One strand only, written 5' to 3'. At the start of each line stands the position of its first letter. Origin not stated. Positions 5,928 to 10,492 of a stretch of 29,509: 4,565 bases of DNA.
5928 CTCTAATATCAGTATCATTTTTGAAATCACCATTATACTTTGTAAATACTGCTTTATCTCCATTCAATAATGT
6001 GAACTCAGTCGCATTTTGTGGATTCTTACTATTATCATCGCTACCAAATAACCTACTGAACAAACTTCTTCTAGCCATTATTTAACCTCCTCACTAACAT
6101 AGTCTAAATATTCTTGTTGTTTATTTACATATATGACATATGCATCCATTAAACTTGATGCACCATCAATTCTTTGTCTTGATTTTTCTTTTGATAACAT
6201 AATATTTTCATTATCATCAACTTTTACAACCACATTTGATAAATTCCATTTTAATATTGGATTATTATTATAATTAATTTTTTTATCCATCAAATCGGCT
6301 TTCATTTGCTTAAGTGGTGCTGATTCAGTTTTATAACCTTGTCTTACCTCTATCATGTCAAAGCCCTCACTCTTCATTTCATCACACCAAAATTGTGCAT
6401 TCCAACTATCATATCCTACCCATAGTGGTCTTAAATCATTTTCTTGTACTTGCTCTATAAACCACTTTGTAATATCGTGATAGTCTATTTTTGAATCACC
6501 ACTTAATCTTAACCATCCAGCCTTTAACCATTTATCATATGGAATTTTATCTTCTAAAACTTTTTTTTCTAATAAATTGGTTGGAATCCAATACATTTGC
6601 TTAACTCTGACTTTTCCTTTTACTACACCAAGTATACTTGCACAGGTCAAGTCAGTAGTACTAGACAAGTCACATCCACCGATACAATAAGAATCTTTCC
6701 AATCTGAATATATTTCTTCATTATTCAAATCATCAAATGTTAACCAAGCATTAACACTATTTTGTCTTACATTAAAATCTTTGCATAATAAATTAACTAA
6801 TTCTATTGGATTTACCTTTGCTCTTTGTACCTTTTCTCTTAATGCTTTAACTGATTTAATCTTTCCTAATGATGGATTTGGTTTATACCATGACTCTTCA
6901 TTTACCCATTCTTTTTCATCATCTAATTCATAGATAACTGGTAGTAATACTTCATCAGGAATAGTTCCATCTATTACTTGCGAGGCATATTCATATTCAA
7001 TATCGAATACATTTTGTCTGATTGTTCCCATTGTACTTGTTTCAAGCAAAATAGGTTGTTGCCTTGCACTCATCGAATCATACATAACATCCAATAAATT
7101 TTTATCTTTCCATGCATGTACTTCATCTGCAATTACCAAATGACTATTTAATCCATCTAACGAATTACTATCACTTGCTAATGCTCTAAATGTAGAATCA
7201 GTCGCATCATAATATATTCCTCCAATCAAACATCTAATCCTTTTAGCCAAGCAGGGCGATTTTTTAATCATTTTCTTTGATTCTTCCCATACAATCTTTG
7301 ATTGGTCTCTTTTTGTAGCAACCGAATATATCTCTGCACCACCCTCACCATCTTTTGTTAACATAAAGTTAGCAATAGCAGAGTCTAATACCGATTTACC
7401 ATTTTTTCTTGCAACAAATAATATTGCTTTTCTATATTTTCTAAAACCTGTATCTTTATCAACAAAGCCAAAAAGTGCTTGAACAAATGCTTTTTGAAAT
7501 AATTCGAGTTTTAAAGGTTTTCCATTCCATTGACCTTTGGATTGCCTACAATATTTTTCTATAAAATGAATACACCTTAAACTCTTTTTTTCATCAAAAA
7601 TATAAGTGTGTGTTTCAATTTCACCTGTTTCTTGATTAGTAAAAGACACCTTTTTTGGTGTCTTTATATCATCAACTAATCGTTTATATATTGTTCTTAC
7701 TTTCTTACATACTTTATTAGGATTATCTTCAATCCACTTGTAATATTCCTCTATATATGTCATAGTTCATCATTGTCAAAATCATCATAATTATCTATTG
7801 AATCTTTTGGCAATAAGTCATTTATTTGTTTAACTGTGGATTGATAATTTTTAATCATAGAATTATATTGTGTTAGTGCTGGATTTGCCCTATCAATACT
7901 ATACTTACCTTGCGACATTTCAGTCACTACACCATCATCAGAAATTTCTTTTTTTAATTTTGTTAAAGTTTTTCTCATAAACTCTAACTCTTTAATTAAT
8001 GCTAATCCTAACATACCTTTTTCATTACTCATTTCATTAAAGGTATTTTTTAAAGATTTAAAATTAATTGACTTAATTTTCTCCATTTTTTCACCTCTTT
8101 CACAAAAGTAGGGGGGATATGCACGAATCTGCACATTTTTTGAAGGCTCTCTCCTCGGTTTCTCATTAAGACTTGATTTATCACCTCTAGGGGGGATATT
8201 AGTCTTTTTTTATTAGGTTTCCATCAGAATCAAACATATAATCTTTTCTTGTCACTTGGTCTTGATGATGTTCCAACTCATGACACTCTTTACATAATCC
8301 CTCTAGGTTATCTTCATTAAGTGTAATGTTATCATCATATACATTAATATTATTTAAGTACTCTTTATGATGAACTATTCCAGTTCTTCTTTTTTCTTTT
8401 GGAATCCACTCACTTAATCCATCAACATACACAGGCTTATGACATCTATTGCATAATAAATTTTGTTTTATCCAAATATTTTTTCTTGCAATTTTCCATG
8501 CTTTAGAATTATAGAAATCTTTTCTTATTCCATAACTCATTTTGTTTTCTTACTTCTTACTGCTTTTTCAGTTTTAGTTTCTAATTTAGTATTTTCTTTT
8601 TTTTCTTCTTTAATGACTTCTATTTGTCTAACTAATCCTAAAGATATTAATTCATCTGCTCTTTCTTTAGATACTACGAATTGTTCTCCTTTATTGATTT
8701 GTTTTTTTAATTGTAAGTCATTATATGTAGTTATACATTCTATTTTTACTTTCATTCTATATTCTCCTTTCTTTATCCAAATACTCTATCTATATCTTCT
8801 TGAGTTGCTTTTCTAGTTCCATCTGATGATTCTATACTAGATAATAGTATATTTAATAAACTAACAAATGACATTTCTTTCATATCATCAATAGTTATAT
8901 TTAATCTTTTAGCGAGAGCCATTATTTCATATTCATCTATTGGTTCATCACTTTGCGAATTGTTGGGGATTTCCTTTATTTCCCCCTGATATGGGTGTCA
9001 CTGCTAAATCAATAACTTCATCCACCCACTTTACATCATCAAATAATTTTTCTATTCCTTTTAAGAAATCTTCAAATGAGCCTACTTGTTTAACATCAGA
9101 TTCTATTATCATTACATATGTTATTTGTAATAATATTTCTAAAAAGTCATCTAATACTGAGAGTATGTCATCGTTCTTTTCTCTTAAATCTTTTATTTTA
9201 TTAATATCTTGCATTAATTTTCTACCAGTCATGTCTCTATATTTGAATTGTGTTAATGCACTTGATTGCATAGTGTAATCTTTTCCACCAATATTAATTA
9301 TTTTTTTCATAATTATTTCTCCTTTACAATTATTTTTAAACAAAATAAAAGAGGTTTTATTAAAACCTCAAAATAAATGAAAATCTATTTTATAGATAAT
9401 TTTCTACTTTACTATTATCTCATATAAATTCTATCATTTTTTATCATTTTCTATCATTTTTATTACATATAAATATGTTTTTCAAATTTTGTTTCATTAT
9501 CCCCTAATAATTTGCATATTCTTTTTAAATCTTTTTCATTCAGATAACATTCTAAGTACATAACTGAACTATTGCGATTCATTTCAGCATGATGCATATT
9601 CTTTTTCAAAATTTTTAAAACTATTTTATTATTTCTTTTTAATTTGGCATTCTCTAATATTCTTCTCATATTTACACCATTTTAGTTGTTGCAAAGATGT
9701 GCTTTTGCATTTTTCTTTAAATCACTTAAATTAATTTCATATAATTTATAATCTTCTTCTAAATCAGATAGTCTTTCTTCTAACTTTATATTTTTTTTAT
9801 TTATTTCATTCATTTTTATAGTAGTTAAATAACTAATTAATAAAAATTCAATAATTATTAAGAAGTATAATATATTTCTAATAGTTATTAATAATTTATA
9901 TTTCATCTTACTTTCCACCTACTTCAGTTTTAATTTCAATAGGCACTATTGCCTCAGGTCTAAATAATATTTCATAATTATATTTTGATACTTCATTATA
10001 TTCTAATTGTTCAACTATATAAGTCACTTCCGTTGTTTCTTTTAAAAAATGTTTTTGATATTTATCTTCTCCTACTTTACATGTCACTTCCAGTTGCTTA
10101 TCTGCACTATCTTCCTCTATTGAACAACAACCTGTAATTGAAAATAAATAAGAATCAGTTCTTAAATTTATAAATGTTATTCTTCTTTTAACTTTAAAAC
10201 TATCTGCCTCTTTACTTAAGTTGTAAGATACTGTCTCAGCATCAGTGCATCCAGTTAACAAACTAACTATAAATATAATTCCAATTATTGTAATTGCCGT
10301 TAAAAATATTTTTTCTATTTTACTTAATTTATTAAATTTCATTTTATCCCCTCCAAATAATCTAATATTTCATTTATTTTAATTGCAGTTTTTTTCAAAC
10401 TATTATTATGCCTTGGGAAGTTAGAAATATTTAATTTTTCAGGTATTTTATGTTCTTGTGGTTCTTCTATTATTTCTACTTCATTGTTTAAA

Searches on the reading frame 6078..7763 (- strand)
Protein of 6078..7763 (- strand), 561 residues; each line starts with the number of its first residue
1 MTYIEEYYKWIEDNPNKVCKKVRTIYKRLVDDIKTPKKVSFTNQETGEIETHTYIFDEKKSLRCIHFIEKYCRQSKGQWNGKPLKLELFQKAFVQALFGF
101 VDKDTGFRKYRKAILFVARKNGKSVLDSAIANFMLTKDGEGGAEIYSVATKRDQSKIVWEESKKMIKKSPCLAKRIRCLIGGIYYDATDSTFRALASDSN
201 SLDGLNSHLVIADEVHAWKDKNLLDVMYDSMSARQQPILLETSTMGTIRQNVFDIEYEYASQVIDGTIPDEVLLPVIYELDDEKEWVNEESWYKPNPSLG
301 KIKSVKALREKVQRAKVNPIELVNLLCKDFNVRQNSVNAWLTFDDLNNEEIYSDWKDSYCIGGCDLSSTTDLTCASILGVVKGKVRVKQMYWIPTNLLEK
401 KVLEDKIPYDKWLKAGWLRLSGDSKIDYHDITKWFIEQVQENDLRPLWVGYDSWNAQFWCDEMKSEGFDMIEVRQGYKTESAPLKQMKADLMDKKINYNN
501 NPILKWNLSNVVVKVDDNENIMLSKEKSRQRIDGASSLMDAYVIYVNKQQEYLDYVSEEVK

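Call 55: search_dna_similar(query=window:6078-7763:-, collection=phages, mode=protein, max_rows=12)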
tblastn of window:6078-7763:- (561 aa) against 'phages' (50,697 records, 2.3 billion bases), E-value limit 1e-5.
Records with a match: 3090; places in all: 3092; records where one place covers at least 80% of the query: 2352.
Best place of each record, by identity: <60% 3090.
By first word of the organism name: Lactococcus 514; Streptococcus 463; Staphylococcus 283; Vibrio 223; Mycobacterium 156; Enterococcus 144; Paenibacillus 110; Gordonia 97; Streptomyces 76; Bacillus 72; and 115 more.
By host as written in the record: - 405; Lactococcus lactis 319; Streptococcus thermophilus 130; Mycobacterium smegmatis mc2 155 108; Staphylococcus aureus 78; Gordonia terrae 3612 56; Ralstonia solanacearum 49; Escherichia coli 44; and 813 more.
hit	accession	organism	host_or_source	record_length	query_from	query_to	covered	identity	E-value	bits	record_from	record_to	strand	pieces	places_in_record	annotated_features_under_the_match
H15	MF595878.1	Caldibacillus phage CBP1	Caldibacillus debilis GB1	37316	4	556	99%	48.0%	6e-164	522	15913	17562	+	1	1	terminase large subunit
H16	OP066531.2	Bacillus phage B13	Bacillus cereus VKM B-13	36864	1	556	99%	47.4%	7e-161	513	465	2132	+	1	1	terminase large subunit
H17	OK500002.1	Bacillus phage vB_BanS_Athena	Bacillus anthracis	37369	4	556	99%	47.3%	4e-162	517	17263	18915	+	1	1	putative terminase large subunit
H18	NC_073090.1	Bacillus phage vB_BanS_Athena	Bacillus anthracis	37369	4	556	99%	47.3%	4e-162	517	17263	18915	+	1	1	putative terminase large subunit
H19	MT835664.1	Bacteriophage sp.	human fecal samples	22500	1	553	99%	46.0%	6e-155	496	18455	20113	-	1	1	record has no annotation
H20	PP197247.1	Terrisporobacter phage TPDSL_ph2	Terrisporobacter petrolearius DSL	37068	4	552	98%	45.9%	9e-153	490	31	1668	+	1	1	terminase large subunit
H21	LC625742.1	Bacteriophage sp.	Enterococcus gallinarum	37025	2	561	100%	44.8%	1e-150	484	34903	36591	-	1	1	phage terminase, large subunit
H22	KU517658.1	Clostridium phage HM T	Clostridium saccharoperbutylacetonicum ...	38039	1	560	100%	44.7%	3e-136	442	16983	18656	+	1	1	terminase | hypothetical protein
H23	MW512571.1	Clostridioides phage CD2301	Clostridioides difficile CD2301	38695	1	552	98%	44.5%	9e-138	447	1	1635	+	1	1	terminase large submunit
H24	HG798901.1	Clostridium phage phiCDHM11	-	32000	1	552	98%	43.8%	8e-138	447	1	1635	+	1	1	phiCDHM11_gp1: putative terminase large subunit protein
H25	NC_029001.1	Clostridium phage phiCDHM11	-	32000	1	552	98%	43.8%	8e-138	447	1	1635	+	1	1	phiCDHM11_gp1: terminase large subunit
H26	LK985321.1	Clostridium phage phiCDHM14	-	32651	1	552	98%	43.8%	8e-138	447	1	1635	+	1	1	phiCDHM14_gp1: putative terminase large subunit protein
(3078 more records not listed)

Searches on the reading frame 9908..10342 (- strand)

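Call 56: search_protein_families(library=pfam, proteins=[window:9908-10342:-], max_evalue=0.001)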
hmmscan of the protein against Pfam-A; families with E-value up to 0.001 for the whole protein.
window:9908-10342:- (144 aa): 1 family
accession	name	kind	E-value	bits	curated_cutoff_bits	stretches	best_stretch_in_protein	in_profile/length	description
PF25682.1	Phage_VG64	-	1.4e-48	164.3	27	1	16-139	5-126/127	Mycobacterium phage VG64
